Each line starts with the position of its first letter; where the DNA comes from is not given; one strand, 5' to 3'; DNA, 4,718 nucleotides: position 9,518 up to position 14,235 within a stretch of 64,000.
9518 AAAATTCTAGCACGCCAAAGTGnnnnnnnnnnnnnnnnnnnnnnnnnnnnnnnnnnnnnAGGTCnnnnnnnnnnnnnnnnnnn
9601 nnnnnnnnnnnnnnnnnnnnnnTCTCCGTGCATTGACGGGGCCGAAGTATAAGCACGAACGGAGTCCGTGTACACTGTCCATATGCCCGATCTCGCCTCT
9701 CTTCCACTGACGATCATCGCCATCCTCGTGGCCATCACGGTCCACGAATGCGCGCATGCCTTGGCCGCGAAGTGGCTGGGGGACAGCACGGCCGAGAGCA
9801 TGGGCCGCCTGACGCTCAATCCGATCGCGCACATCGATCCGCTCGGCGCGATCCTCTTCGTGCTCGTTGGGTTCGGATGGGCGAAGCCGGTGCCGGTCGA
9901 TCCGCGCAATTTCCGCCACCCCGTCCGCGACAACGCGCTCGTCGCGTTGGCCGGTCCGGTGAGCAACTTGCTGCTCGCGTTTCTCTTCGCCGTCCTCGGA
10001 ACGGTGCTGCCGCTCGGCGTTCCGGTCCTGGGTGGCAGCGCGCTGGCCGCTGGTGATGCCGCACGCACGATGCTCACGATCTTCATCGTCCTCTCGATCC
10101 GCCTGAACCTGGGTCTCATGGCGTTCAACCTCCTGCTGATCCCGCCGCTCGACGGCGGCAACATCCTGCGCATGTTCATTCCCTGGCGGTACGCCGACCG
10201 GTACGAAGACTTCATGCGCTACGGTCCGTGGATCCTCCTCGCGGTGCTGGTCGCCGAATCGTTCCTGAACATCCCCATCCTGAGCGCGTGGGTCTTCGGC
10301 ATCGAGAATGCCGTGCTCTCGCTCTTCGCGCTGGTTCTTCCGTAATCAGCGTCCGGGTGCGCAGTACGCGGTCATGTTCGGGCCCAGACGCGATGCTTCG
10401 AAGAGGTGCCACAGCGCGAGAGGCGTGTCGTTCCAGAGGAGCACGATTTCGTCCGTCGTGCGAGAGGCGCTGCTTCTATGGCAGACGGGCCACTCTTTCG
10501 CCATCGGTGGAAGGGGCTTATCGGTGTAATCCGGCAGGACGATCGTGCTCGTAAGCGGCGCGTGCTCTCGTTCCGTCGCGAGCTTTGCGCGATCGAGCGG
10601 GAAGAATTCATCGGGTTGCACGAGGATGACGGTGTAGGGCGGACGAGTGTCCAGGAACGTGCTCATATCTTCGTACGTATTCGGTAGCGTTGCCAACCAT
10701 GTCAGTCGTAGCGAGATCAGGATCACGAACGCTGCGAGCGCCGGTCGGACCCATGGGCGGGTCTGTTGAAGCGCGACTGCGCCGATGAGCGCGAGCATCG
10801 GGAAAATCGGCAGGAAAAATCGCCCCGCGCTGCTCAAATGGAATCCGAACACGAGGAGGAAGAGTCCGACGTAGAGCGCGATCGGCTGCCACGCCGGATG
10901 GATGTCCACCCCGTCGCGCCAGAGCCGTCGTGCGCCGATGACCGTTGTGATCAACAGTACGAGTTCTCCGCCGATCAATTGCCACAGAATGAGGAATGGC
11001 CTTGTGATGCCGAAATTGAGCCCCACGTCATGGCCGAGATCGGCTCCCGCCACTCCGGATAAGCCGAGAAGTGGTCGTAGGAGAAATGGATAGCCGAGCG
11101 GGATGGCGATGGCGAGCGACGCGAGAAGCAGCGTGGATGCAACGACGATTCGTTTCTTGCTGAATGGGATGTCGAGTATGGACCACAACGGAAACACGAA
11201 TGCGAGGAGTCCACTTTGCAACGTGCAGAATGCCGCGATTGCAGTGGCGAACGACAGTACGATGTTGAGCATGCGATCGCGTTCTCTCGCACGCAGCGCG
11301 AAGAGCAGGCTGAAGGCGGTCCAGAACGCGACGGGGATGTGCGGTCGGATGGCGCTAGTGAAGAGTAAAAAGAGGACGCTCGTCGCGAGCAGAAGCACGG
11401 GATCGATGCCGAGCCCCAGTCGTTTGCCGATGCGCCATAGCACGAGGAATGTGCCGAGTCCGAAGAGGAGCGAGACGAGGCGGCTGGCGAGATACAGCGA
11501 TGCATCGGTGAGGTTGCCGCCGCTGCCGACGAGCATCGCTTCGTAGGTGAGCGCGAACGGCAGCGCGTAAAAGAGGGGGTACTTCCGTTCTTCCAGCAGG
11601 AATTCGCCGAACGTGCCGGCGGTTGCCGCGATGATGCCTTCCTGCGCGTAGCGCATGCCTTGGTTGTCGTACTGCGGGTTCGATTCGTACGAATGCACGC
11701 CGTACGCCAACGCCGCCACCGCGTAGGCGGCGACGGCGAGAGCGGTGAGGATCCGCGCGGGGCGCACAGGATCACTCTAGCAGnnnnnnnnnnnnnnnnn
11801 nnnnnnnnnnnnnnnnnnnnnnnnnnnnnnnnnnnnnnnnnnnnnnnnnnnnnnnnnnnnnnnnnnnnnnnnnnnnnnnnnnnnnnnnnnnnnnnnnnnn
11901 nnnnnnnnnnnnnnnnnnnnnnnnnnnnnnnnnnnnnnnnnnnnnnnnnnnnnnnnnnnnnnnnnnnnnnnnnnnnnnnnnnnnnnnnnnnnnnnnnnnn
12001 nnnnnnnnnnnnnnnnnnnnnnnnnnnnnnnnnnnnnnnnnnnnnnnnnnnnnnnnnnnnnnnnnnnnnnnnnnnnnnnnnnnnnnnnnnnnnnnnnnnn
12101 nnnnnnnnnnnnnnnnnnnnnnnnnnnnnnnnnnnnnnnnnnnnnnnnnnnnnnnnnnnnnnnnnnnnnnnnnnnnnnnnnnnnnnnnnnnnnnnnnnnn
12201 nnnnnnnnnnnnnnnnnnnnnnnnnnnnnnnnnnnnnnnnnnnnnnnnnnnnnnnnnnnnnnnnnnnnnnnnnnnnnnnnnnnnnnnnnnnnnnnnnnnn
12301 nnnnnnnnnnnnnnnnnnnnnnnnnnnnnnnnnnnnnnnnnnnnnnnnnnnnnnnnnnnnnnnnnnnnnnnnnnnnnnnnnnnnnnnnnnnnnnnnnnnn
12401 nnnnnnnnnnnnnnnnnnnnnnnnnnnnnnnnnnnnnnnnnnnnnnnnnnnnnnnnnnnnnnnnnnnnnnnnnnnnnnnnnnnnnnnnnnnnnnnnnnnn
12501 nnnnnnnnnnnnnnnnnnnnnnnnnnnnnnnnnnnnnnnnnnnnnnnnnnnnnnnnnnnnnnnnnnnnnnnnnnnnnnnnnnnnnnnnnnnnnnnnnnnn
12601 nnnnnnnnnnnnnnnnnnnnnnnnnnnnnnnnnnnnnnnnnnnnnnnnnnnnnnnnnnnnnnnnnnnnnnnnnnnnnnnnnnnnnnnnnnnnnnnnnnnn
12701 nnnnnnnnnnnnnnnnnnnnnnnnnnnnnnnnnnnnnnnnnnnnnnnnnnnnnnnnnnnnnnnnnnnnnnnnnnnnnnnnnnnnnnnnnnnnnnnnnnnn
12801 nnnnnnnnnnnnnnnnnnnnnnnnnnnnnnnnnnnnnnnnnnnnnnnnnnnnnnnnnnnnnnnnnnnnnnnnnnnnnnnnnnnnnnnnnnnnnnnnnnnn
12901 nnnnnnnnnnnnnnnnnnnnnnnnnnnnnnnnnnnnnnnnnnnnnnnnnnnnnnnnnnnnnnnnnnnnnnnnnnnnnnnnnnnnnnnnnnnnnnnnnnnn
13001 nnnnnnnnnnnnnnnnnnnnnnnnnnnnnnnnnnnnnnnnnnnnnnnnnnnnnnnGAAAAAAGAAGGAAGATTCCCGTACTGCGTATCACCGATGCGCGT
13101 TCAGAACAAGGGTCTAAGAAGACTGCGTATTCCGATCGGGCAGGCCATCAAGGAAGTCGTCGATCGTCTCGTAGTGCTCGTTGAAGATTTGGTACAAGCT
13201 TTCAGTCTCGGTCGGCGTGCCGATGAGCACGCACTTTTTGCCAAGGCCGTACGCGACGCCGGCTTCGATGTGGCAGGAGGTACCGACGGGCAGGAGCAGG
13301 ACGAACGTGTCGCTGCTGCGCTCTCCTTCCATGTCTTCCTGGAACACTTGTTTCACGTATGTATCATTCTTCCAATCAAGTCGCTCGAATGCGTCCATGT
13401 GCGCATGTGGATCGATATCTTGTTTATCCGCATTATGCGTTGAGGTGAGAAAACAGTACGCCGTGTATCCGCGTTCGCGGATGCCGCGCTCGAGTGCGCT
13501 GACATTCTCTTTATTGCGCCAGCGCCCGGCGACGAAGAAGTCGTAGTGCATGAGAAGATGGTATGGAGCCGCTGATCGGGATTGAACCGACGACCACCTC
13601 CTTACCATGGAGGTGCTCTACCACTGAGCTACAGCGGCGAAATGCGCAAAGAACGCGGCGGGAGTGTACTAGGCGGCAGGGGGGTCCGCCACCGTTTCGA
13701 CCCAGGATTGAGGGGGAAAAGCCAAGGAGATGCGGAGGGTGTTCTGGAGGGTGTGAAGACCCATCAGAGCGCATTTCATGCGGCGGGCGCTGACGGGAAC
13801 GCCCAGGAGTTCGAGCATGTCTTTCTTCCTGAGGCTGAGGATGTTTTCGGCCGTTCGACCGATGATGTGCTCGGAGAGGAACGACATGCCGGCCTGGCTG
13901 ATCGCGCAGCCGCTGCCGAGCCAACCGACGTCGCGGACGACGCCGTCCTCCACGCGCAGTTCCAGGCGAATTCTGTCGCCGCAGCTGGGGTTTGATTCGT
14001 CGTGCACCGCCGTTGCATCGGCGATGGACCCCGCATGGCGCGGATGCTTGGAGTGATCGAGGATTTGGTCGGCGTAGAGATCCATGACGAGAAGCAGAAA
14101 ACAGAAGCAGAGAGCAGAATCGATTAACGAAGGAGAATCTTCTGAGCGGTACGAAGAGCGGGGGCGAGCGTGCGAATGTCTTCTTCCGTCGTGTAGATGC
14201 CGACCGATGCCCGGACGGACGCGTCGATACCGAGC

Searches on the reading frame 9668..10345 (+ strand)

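Call 96: search_protein_families(library=pfam, proteins=[window:9668-10345:+], max_evalue=0.01)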
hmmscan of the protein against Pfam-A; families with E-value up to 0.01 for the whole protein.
window:9668-10345:+ (225 aa): 1 family
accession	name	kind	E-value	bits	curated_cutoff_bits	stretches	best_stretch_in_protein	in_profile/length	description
PF02163.28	Peptidase_M50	-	2.4e-13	50.4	27.2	2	15-114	2-103/221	Peptidase family M50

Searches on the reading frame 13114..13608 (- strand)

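Call 96: search_protein_families(library=pfam, proteins=[window:13114-13608:-], max_evalue=0.01)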
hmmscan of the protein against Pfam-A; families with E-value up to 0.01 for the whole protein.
window:13114-13608:- (164 aa): 1 family
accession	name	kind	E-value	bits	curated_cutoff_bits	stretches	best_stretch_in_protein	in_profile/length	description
PF05014.21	Nuc_deoxyrib_tr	-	0.0015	19.1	28.8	1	64-131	28-98/117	Nucleoside 2-deoxyribosyltransferase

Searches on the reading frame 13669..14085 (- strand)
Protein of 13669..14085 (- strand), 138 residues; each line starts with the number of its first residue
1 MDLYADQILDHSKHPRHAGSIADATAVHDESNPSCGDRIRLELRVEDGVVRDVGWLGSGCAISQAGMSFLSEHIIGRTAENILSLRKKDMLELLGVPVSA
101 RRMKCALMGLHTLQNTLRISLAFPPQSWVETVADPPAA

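Call 96: search_protein_families(library=pfam, proteins=[window:13669-14085:-], max_evalue=0.01)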
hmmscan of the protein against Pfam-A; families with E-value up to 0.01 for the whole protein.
window:13669-14085:- (138 aa): 1 family
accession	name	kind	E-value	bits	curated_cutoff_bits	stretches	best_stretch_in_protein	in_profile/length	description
PF01592.21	NifU_N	-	1.9e-24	86.6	22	1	4-116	2-116/127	NifU-like N terminal domain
